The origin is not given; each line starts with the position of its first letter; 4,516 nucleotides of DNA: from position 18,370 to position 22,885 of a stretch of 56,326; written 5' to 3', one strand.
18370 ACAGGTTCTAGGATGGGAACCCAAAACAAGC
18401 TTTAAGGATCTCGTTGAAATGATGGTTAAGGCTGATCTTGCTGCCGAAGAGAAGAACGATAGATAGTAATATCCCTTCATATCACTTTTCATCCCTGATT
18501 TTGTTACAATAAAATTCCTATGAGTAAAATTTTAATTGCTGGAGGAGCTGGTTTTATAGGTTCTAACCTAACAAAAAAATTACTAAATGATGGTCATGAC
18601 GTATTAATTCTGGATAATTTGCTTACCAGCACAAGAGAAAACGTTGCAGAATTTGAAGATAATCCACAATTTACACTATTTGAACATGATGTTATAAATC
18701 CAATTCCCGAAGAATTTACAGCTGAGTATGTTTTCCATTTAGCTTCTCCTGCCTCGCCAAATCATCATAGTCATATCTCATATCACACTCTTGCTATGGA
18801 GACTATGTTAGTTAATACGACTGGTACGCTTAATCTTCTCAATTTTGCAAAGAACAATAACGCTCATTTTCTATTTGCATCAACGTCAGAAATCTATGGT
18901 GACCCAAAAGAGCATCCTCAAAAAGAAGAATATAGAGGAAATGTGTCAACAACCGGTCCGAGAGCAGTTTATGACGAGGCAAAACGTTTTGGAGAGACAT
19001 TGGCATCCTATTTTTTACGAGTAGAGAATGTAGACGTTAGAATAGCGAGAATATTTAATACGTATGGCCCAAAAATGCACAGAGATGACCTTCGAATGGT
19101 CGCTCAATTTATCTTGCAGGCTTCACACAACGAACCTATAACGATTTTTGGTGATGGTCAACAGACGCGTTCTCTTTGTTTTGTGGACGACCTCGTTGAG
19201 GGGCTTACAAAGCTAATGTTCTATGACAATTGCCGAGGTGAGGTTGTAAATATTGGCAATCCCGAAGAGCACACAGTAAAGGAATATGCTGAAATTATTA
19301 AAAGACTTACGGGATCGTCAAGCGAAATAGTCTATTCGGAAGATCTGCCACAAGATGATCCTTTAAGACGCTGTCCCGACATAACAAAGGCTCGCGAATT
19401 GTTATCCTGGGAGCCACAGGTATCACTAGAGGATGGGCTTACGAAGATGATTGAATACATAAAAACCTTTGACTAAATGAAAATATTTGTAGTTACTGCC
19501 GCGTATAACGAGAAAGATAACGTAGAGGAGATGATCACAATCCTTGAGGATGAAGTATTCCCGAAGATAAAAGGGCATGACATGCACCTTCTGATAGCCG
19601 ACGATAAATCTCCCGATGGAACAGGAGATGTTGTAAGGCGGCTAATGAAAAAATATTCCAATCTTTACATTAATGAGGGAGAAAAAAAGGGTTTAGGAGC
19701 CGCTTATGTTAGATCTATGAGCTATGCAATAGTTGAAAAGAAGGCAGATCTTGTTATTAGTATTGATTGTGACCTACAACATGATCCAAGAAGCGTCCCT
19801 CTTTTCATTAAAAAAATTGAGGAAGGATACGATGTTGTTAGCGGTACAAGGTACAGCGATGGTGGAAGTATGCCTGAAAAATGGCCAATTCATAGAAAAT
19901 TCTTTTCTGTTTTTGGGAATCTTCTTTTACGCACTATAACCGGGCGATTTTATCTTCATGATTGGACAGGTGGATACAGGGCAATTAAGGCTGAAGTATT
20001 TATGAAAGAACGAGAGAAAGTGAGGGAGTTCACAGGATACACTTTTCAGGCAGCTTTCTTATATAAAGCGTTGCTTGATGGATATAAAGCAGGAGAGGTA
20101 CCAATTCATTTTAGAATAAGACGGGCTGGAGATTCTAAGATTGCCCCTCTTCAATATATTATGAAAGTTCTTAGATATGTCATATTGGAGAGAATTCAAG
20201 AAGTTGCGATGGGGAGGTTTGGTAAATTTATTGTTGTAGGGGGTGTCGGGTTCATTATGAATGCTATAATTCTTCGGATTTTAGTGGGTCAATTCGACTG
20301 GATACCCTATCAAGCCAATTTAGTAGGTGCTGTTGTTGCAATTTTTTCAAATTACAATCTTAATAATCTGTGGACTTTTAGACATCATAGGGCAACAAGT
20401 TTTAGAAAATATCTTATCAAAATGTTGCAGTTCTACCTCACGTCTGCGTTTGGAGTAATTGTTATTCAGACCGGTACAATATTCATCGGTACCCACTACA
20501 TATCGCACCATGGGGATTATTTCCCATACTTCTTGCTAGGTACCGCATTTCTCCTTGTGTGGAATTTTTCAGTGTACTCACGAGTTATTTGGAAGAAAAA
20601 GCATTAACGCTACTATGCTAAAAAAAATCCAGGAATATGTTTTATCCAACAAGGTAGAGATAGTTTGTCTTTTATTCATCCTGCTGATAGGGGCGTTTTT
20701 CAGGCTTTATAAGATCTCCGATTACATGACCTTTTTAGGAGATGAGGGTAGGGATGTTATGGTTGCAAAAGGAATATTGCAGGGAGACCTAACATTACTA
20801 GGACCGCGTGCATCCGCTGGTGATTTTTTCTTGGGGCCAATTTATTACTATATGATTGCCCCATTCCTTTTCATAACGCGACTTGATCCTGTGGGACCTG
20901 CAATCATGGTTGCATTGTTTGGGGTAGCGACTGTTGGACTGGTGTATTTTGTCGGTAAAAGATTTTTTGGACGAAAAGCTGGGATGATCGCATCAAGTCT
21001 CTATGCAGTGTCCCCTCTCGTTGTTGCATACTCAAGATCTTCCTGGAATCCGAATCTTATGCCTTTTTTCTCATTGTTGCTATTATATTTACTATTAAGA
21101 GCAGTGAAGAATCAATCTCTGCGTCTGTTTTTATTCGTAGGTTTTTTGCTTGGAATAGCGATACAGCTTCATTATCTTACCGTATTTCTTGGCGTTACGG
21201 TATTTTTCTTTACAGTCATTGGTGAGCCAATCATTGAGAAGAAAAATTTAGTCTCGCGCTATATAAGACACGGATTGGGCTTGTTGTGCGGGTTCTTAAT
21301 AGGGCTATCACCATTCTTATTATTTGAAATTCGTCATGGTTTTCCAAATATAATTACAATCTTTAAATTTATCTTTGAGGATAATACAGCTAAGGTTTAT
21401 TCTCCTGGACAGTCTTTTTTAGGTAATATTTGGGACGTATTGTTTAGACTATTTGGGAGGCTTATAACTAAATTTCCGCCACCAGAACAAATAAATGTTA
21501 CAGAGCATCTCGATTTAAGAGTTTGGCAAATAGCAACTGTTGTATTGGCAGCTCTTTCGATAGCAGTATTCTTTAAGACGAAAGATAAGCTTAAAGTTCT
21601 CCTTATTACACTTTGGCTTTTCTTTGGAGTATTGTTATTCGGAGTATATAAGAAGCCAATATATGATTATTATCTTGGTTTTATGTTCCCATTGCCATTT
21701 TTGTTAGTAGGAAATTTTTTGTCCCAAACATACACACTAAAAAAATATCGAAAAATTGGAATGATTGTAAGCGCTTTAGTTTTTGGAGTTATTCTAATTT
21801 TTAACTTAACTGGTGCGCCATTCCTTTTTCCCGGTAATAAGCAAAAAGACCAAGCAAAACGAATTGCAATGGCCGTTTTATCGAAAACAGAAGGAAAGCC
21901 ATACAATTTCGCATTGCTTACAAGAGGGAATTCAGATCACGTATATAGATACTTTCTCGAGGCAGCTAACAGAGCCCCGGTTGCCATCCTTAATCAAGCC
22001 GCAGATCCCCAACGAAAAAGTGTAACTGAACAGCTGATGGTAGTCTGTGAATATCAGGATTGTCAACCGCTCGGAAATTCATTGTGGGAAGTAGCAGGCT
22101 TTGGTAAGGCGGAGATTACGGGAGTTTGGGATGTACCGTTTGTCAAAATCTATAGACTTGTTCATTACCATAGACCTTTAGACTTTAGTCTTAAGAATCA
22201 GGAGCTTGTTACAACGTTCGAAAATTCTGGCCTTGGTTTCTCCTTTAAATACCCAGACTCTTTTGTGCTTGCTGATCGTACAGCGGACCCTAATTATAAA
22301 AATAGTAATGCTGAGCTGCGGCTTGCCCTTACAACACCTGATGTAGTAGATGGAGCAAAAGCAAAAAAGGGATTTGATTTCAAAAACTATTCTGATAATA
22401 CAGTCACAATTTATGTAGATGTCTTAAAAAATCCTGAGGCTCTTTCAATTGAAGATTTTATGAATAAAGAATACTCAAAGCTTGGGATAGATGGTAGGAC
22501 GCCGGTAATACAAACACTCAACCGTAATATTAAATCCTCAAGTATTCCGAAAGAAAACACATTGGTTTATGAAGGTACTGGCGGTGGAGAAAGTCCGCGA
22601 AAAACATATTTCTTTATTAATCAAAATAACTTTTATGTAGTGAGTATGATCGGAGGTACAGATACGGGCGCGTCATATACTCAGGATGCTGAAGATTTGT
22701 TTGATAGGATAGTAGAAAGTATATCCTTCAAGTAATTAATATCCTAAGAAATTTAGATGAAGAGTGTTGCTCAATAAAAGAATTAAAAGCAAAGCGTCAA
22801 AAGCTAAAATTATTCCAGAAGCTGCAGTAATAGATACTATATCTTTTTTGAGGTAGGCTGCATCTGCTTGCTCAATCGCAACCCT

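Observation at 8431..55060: A -10 box phased exactly 6-7 nt upstream of many start codons: a leaderless-mRNA architecture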

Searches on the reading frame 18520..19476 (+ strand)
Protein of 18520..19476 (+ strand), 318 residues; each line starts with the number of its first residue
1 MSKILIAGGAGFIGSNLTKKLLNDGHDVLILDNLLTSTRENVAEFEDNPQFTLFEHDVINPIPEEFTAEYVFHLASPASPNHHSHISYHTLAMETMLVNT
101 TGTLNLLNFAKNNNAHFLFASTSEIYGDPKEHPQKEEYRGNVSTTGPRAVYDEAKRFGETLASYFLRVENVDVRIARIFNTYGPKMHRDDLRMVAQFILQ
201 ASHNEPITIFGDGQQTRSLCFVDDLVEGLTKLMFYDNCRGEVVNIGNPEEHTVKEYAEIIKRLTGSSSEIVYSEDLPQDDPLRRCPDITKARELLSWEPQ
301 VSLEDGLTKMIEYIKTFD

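Call 47: search_protein_families(library=pfam, proteins=[window:18520-19476:+], max_evalue=0.001)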
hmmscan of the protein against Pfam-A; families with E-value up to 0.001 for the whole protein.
window:18520-19476:+ (318 aa): 6 families
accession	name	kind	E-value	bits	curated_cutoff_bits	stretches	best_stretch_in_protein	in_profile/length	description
PF01370.27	Epimerase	-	2.2e-47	162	20.9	1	4-246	1-240/240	NAD dependent epimerase/dehydratase family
PF16363.11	GDP_Man_Dehyd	-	9.6e-46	157.2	27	1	5-310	1-332/332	GDP-mannose 4,6 dehydratase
PF04321.23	RmlD_sub_bind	-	3.1e-09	36.8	27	1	3-269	2-236/287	RmlD substrate binding domain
PF07993.18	NAD_binding_4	-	3.6e-07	30.1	20.1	1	8-178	3-204/258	Male sterility protein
PF01073.25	3Beta_HSD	-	1.9e-06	27.5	22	1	5-161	1-156/280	3-beta hydroxysteroid dehydrogenase/isomerase family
PF02719.21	Polysacc_synt_2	-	0.00077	19.2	20.2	0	4-121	1-127/293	Polysaccharide biosynthesis protein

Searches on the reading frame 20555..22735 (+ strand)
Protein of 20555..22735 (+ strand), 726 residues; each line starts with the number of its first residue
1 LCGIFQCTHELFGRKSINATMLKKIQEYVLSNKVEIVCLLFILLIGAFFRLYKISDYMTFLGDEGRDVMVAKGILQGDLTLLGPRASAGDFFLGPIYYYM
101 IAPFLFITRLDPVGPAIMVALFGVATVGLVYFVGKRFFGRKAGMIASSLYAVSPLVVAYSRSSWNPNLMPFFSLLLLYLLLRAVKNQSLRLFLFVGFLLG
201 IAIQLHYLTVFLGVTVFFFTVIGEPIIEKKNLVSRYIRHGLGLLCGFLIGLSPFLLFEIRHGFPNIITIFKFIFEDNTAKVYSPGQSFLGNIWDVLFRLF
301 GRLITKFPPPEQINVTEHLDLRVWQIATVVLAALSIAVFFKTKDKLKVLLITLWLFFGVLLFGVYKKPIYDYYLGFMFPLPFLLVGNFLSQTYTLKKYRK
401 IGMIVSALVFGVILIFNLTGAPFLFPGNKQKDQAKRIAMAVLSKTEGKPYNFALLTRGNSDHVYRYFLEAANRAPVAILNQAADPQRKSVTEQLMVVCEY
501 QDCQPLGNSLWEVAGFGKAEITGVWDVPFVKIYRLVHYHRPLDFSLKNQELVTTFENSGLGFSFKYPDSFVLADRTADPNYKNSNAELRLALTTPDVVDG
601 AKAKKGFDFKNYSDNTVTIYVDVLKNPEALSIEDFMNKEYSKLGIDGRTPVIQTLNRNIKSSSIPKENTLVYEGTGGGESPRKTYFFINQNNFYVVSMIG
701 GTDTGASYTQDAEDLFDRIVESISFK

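Call 9: search_protein_families(library=ncbifam, proteins=[window:20555-22735:+], max_evalue=0.00001)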
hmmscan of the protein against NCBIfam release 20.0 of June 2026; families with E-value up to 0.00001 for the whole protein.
window:20555-22735:+ (726 aa): 1 family
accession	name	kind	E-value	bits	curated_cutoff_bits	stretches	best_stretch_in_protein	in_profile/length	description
TIGR03663.1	TIGR03663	subfamily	1.4e-07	30.9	126.25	1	94-217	52-179/435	flippase activity-associated protein Agl23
